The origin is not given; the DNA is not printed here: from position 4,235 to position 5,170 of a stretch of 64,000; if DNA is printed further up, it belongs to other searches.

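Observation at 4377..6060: AT-rich island encoding a coupled receiver-domain protein and a sensor-less cytoplasmic histidine-kinase-like ATPase, a candidate minimal defensive two-component module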

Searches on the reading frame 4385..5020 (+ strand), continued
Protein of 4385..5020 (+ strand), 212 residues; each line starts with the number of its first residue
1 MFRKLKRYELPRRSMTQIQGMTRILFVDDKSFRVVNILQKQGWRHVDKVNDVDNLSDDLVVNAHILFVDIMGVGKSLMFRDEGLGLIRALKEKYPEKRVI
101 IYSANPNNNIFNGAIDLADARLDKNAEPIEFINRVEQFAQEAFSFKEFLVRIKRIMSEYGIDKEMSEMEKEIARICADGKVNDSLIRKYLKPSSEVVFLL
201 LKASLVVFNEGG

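Call 53: fold_search(model_id=the predicted structure, library=pdb)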
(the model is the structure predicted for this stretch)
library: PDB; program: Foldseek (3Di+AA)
matches with E <= 10: 1100; with E <= 0.001: 7
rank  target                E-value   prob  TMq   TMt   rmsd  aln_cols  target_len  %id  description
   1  6zix_A                3.3e-04  1.00  0.44  0.46  15.3       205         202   20  Structure of RcsB from Salmonella enterica serovar Typhimurium bound to promoter P1flhDC in the presence of phosphomim (released 2021-02-17)
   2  3nns_A                5.4e-04  1.00  0.45  0.78   2.8       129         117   24  BeF3 Activated DrrB Receiver Domain (released 2010-08-11)
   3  6zj2_A                5.4e-04  1.00  0.43  0.45  15.1       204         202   19  Structure of RcsB from Salmonella enterica serovar Typhimurium bound to promoter rprA in the presence of phosphomimeti (released 2021-02-17)
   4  8tef_A                5.7e-04  1.00  0.47  0.20  11.2       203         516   16  PorX primitive monoclinic crystal form (released 2024-04-17)
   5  6eo3_A                6.6e-04  1.00  0.44  0.45  14.9       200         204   20  Conformational dynamism for DNA interaction in Salmonella typhimurium RcsB response regulator. S207C P212121 (released 2017-11-15)
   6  8tef_C                8.5e-04  1.00  0.47  0.21  12.9       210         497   19  PorX primitive monoclinic crystal form (released 2024-04-17)
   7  8p6f_B                9.9e-04  1.00  0.44  0.20  12.6       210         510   18  Crystal structure of PorX-Fj (released 2024-04-03)
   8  4l4u                  1.3e-03  1.00  0.47  0.28  10.9       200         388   17  Crystal structure of construct containing A. aeolicus NtrC1 receiver, central and DNA binding domains (released 2013-08-28)
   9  6zj2_M                1.3e-03  1.00  0.41  0.48  15.6       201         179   18  Structure of RcsB from Salmonella enterica serovar Typhimurium bound to promoter rprA in the presence of phosphomimeti (released 2021-02-17)
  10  1ny5_B                1.3e-03  1.00  0.46  0.27  11.2       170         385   19  Crystal structure of sigm54 activator (AAA+ ATPase) in the inactive state (released 2003-11-11)
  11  8tff_A                1.3e-03  1.00  0.48  0.21  10.4       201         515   18  PorX with BeF3 phosphate analog (released 2024-04-17)
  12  5m7n_A                1.4e-03  1.00  0.48  0.25   9.0       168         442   23  Crystal structure of NtrX from Brucella abortus in complex with ATP processed with the CrystalDirect automated mountin (released 2017-01-25)
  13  5w43_B                1.4e-03  1.00  0.39  0.42  15.4       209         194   18  Structure of the two-component response regulator RcsB-DNA complex (released 2018-03-07)
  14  7pva_B                1.7e-03  1.00  0.45  0.20  11.6       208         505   18  1.9 Angstrom crystal structure of dimeric PorX, co-crystallized in the presence of zinc (released 2022-12-14)
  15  8tef_D                2.0e-03  1.00  0.46  0.20  11.5       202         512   16  PorX primitive monoclinic crystal form (released 2024-04-17)
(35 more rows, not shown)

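Call 55: find_encoding_contigs(protein=P0002, flank=10000, max_places=6)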
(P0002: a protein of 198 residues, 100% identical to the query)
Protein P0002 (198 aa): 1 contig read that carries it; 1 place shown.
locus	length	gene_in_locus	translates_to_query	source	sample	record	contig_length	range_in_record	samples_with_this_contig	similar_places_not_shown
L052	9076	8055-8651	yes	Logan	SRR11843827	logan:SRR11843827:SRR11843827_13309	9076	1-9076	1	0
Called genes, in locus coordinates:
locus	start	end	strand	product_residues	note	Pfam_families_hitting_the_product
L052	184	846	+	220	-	PF03167:UDG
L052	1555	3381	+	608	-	PF00317:Ribonuc_red_lgN, PF02867:Ribonuc_red_lgC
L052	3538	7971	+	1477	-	PF00317:Ribonuc_red_lgN, PF02867:Ribonuc_red_lgC, PF00317:Ribonuc_red_lgN, PF02867:Ribonuc_red_lgC, PF12637:TSCPD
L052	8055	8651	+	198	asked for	-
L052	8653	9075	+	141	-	?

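Call 88: find_encoding_contigs(protein=P0033, flank=8000, max_places=2)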
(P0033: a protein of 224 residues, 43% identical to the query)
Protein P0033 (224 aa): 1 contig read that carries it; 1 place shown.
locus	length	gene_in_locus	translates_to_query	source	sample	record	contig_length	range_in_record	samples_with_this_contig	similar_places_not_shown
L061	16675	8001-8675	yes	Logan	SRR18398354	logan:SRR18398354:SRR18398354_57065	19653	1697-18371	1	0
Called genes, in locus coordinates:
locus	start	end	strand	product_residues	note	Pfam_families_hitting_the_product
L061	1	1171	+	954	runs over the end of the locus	?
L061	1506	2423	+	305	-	PF18928:DUF5677 (weak)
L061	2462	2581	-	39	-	-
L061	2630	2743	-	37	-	-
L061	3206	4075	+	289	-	-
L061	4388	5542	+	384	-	PF02661:Fic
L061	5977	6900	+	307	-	-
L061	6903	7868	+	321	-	PF14253:AbiH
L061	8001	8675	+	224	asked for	-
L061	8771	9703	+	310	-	PF02518:HATPase_c (weak)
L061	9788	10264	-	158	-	-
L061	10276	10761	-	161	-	PF08291:Peptidase_M15_3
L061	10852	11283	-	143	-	PF18925:DUF5675 (faint)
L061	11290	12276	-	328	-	PF01807:Zn_ribbon_DnaG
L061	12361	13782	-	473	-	-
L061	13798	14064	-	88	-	-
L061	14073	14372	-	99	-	-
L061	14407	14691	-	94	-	-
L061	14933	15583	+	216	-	-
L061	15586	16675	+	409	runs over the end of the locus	-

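Call 89: find_encoding_contigs(protein=P0037, flank=8000, max_places=2)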
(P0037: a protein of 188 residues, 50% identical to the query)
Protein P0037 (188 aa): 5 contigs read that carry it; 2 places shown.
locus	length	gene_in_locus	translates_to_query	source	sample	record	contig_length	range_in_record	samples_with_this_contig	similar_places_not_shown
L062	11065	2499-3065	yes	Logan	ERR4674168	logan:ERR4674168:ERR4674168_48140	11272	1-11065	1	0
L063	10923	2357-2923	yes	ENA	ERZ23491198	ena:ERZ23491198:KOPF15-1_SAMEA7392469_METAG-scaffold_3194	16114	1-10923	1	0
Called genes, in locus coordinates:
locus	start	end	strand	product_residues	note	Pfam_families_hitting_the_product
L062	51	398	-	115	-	-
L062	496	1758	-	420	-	-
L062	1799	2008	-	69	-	-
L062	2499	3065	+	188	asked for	-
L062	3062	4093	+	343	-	-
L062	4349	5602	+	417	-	-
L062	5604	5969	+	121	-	-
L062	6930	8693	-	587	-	PF02463:SMC_N (weak)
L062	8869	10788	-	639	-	PF02463:SMC_N (weak), PF13175:AAA_15, PF13304:AAA_21, PF20469:OLD-like_TOPRIM (weak)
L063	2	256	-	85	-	?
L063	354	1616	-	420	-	-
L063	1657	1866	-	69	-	-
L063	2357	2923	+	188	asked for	-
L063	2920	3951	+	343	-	-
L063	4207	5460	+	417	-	-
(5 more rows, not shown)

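Call 90: find_encoding_contigs(protein=P0026, flank=8000, max_places=3)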
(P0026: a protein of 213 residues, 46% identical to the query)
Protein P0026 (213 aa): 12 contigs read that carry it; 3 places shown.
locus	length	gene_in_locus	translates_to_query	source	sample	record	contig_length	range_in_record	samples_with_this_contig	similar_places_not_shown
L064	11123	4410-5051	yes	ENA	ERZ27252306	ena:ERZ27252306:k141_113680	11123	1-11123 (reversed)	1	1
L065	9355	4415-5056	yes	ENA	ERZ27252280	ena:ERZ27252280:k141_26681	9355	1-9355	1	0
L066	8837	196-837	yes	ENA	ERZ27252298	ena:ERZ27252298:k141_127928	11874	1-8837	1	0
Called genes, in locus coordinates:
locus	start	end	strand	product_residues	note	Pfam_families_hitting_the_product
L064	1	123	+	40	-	?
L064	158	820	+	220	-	-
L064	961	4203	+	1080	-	PF07693:KAP_NTPase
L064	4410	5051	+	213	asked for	-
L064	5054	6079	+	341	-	PF02518:HATPase_c (weak)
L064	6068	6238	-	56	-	-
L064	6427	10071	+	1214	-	PF23653:DUF7149, PF25120:DUF7814, PF20473:MmeI_Mtase, PF07669:Eco57I, PF12950:TaqI_C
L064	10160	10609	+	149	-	-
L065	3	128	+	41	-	?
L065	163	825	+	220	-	-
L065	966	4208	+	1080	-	PF07693:KAP_NTPase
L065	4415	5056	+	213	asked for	-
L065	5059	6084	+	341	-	PF02518:HATPase_c (weak)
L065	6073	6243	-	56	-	-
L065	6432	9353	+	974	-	?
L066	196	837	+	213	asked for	-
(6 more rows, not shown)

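Call 92: find_related_loci(query=A1, collection=viral_contigs, flank=8000)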
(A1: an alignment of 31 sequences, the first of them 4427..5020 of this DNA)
Query A1 (198 aa) in viral_contigs; peptide patterns used: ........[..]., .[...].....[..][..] (x = any residue, [..] = any of these).
120 stretches matched a pattern; 1 encode a relative of the query (tblastn E <= 1e-3); 1 distinct loci.
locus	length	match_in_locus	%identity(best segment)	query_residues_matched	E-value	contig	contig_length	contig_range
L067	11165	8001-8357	50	8-125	7e-33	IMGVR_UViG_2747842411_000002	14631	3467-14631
